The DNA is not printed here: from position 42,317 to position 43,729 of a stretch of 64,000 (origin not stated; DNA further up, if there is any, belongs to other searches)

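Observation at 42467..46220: Fused KS/chain-length-factor-like protein with a dedicated ACP and an unknown 370-aa partner, embedded in the peptide cluster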

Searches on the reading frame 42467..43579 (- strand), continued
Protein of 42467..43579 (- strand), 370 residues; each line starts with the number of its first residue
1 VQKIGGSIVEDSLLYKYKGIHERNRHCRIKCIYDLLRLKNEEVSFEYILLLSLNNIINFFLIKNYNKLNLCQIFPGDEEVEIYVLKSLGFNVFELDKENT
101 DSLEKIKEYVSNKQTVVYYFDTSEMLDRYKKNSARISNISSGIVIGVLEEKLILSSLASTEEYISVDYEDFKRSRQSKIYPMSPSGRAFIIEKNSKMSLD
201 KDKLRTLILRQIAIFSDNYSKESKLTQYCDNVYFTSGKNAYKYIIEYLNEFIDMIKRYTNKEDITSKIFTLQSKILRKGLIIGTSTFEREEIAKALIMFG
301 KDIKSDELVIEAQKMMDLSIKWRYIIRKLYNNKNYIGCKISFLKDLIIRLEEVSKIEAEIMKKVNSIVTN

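Call 69: fold_search(model_id=the predicted structure, library=pdb)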
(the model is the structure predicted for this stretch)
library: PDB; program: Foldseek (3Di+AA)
matches with E <= 10: 500; with E <= 0.001: 19
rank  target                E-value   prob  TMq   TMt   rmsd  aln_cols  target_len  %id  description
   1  7yn1_B                1.8e-09  1.00  0.60  0.63   6.1       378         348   10  Crystal structure of selenomethionine labeled CcbD (released 2023-08-02)
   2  7wuw_C                1.8e-09  1.00  0.54  0.59   6.7       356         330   13  Crystal structure of AziU3/U2 from Streptomyces sahachiroi (released 2022-09-07)
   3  9dks_A                1.9e-09  1.00  0.61  0.64   5.7       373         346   11  Crystal structure of CcbD C19S mutant complexed with single PCP domain of CcbZ (released 2025-09-17)
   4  9qvq_B                2.3e-09  1.00  0.58  0.68   5.5       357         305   13  Crystal structure of the CtaG_H128A variant from Ruminiclostridium cellulolyticum in complex with PHBA (P2(1)-medium) (released 2025-10-01)
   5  9dkr_B                3.4e-09  1.00  0.58  0.61   6.1       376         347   11  Crystal structure of CcbD complexed with PCP domain of CcbZ (released 2025-10-01)
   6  8gs1_D                3.9e-09  1.00  0.52  0.56   7.2       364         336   13  Crystal structure of AziU2-U3 complex from Streptomyces sahachiroi NRRL2485 (released 2023-09-06)
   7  7yn1_A                4.2e-09  1.00  0.60  0.63   6.0       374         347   10  Crystal structure of selenomethionine labeled CcbD (released 2023-08-02)
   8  9qvo                  5.4e-09  1.00  0.57  0.67   5.5       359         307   13  Crystal structure of the CtaG_H128A variant from Ruminiclostridium cellulolyticum (P2(1)-small) (released 2025-10-01)
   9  9quz                  5.4e-09  1.00  0.56  0.65   5.7       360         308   14  Crystal structure of CtaG from Ruminiclostridium cellulolyticum (P2(1)-small) (released 2025-10-01)
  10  9qvk                  5.9e-09  1.00  0.56  0.65   5.7       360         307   14  Crystal structure of the CtaG_C11A variant from Ruminiclostridium cellulolyticum (P2(1)-small) (released 2025-10-01)
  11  9qvj_A                6.8e-09  1.00  0.57  0.66   5.4       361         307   14  Crystal structure of CtaG from Ruminiclostridium cellulolyticum (P2(1)-medium) (released 2025-10-01)
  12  8gs1_B                7.8e-09  1.00  0.53  0.58   6.9       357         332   11  Crystal structure of AziU2-U3 complex from Streptomyces sahachiroi NRRL2485 (released 2023-09-06)
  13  9qvs                  1.0e-08  1.00  0.57  0.67   5.5       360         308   13  Crystal structure of the CtaG_D144N variant from Ruminiclostridium cellulolyticum (P2(1)-small) (released 2025-10-01)
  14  9qvp_A                1.2e-08  1.00  0.59  0.69   5.2       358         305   12  Crystal structure of the CtaG_H128A variant from Ruminiclostridium cellulolyticum (P2(1)2(1)2(1)-medium) (released 2025-10-01)
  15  9dks_B                1.2e-08  1.00  0.59  0.62   6.1       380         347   10  Crystal structure of CcbD C19S mutant complexed with single PCP domain of CcbZ (released 2025-09-17)
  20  3erv                  2.5e-03  1.00  0.33  0.56   6.2       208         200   14  Crystal structure of an putative C39-like peptidase from Bacillus anthracis (released 2008-10-14)
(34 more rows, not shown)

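Call 71: find_encoding_contigs(protein=P0125, flank=10000, max_places=1)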
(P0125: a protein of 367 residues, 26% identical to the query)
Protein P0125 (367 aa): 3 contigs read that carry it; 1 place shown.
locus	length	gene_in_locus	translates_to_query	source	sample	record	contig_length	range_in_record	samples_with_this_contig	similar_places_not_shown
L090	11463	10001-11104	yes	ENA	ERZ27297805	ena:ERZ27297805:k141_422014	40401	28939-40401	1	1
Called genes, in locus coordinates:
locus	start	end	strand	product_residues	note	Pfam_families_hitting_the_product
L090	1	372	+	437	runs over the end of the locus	PF16736:sCache_like (weak), PF00512:HisKA, PF02518:HATPase_c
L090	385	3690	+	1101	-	PF08455:SNF2_assoc, PF00176:SNF2-rel_dom, PF04851:ResIII, PF00271:Helicase_C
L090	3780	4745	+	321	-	PF01699:Na_Ca_ex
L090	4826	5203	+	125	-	PF13240:Zn_Ribbon_1 (weak)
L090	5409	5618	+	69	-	PF12844:HTH_19 (weak), PF13560:HTH_31, PF01381:HTH_3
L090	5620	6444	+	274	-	PF11368:DUF3169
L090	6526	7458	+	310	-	PF00005:ABC_tran, PF13304:AAA_21 (weak), PF13732:DrrA1-3_C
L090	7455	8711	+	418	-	PF12698:ABC2_membrane_3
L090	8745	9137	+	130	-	PF26273:Gly_zipper (weak)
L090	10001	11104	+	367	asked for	PF16169:DUF4872 (weak)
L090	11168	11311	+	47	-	-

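Call 72: find_encoding_contigs(protein=P0126, flank=10000, max_places=1)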
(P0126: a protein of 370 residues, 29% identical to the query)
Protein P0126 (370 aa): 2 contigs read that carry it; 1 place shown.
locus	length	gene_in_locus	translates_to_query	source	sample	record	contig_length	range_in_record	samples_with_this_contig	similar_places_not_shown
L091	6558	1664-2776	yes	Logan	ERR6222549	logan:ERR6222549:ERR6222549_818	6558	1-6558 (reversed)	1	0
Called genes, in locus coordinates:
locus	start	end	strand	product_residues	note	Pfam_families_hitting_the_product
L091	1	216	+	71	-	?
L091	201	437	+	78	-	-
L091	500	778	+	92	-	-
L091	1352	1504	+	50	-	-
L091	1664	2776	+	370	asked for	-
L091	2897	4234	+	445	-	PF04055:Radical_SAM, PF13353:Fer4_12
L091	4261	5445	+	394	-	-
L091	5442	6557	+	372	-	?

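Call 73: find_encoding_contigs(protein=P0128, flank=10000, max_places=1)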
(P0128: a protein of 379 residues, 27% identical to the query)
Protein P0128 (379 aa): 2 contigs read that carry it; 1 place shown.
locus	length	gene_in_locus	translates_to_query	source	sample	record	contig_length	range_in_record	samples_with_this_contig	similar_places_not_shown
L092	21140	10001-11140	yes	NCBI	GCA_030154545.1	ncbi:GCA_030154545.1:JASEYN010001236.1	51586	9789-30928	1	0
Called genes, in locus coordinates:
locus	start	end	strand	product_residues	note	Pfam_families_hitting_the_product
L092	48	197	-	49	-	-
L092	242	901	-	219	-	PF01502:PRA-CH, PF01503:PRA-PH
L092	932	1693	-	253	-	PF00977:His_biosynth, PF01207:Dus (weak), PF02581:TMP-TENI (faint), PF03060:NMO (faint), PF04309:G3P_antiterm (faint)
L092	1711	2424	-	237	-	PF00977:His_biosynth, PF01207:Dus (faint), PF03060:NMO (faint)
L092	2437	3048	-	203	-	PF00117:GATase, PF01174:SNO (faint), PF07685:GATase_3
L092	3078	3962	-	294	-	PF01259:SAICAR_synt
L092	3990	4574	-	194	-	PF00475:IGPD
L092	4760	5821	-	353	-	PF00155:Aminotran_1_2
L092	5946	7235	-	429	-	PF00815:Histidinol_dh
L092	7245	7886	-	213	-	PF01634:HisG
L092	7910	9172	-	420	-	PF13393:tRNA-synt_His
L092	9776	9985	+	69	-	-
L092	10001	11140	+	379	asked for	-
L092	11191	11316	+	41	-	-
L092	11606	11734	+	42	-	-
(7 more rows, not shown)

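Call 76: find_homologous_proteins(query=A2, max_evalue=0.00001)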
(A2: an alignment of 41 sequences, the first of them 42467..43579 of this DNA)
Query A2 (41 sequences) (370 aa, profile of the alignment): 2 proteins with E <= 0.00001 among 8000 candidates.
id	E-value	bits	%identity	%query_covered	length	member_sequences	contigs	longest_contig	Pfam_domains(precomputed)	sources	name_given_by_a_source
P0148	9.8e-119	415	23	82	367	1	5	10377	PF14399.13,PF16169.11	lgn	-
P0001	1.5e-93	332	100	98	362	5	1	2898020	-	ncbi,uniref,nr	ncbi:hypothetical protein [Clostridium hydrogenum]|uniref:hypothetical protein n=1 Tax=Clostridium h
